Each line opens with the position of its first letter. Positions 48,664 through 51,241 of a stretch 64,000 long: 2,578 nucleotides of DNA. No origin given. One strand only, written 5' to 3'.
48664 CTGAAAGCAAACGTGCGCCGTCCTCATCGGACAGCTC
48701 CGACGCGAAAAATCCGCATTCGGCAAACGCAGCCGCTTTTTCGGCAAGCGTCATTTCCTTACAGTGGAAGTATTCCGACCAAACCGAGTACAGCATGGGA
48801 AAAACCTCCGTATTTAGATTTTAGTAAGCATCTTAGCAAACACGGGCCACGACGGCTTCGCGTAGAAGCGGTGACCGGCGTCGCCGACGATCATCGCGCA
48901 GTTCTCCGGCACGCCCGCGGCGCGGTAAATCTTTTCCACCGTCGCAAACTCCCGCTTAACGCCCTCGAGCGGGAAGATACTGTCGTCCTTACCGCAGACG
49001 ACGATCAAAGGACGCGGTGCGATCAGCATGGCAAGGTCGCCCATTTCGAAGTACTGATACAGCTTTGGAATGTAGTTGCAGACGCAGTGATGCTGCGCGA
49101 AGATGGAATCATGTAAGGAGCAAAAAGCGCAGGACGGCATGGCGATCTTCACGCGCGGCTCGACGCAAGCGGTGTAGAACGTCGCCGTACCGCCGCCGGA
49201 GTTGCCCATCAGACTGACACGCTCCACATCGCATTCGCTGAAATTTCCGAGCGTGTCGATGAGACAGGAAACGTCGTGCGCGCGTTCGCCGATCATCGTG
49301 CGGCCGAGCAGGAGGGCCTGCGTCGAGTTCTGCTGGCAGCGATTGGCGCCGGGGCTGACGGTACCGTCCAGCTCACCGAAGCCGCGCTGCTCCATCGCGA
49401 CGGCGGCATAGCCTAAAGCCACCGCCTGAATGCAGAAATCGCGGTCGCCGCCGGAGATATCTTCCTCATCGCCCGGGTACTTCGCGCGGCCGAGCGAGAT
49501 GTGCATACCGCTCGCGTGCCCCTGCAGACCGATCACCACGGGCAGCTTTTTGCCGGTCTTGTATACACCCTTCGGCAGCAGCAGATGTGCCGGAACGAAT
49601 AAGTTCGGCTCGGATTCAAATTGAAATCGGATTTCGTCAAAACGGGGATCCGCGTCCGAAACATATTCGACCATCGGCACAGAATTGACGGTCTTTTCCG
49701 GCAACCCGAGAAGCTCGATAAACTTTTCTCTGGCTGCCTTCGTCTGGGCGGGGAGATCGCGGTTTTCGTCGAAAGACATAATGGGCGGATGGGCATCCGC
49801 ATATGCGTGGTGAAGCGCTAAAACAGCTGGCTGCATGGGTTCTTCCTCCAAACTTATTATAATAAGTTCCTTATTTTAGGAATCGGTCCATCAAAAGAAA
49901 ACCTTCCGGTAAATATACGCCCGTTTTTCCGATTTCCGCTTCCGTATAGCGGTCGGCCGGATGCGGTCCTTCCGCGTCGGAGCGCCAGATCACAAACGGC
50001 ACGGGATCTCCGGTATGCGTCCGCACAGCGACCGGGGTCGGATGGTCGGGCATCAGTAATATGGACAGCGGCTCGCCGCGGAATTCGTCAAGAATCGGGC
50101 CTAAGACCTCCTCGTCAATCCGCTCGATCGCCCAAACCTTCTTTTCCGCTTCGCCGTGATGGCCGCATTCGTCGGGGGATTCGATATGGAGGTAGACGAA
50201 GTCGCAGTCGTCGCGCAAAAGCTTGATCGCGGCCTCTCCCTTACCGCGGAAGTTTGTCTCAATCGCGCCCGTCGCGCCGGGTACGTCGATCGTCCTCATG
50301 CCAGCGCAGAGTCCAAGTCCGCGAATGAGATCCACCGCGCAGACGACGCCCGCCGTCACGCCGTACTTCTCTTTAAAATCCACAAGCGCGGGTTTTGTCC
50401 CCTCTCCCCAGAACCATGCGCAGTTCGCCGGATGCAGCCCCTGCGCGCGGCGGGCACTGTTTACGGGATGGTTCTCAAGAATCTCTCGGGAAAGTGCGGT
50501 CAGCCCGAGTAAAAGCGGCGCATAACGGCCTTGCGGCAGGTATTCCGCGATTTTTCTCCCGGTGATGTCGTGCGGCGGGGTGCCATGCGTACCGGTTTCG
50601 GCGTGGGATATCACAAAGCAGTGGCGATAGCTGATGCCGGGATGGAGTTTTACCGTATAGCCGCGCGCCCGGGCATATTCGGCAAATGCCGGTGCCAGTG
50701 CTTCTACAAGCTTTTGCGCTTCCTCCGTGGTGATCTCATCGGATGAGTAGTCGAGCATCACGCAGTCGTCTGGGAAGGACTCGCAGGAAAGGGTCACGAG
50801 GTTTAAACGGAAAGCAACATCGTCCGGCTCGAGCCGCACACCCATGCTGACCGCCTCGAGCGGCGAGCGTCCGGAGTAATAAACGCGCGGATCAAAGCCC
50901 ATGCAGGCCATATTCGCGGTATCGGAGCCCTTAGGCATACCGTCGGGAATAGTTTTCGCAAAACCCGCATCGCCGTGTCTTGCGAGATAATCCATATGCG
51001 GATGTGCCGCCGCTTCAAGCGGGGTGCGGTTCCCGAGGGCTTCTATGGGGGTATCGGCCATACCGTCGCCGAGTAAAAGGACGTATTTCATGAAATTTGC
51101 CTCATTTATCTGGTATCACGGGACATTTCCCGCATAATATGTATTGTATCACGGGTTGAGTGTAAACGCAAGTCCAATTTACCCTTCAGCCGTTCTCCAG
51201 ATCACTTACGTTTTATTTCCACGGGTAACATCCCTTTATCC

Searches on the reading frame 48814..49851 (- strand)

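Call 13: search_protein_families(library=pfam, proteins=[window:48814-49851:-], max_evalue=0.001)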
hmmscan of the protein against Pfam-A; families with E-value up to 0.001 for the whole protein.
window:48814-49851:- (345 aa): 4 families
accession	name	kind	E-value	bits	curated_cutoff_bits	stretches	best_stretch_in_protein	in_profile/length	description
PF12715.13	Abhydrolase_7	-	1.1e-09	38.5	21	1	259-319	285-336/388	Abhydrolase family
PF05448.18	AXE1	-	1.5e-06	27.7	21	1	141-252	103-218/321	Acetyl xylan esterase (AXE1)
PF02129.25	Peptidase_S15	-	7.3e-05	23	23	1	88-258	7-144/262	X-Pro dipeptidyl-peptidase (S15 family)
PF22244.2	GCE_fung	-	0.0004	20.7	27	0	193-240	86-135/231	Glucuronyl esterase, fungi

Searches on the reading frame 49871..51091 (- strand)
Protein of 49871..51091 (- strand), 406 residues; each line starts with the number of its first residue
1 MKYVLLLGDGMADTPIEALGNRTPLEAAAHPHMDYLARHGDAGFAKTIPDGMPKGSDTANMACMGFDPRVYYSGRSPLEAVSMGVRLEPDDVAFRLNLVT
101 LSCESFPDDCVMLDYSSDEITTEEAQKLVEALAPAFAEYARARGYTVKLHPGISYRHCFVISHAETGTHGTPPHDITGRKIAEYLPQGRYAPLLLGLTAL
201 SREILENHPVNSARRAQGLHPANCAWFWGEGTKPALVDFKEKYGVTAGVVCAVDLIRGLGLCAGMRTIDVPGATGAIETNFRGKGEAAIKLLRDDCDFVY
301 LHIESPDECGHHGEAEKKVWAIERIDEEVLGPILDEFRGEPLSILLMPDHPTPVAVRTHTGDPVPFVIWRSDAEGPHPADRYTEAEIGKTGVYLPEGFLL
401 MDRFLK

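Call 13: search_protein_families(library=pfam, proteins=[window:49871-51091:-], max_evalue=0.001)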
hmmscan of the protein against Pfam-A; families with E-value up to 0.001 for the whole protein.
window:49871-51091:- (406 aa): 2 families
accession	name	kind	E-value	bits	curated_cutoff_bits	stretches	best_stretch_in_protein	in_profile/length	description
PF10143.14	PhosphMutase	-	1.2e-54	185.2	21.5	1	37-211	1-170/170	2,3-bisphosphoglycerate-independent phosphoglycerate mutase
PF01676.23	Metalloenzyme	-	1.3e-39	136.7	24.3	1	1-374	1-226/252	Metalloenzyme superfamily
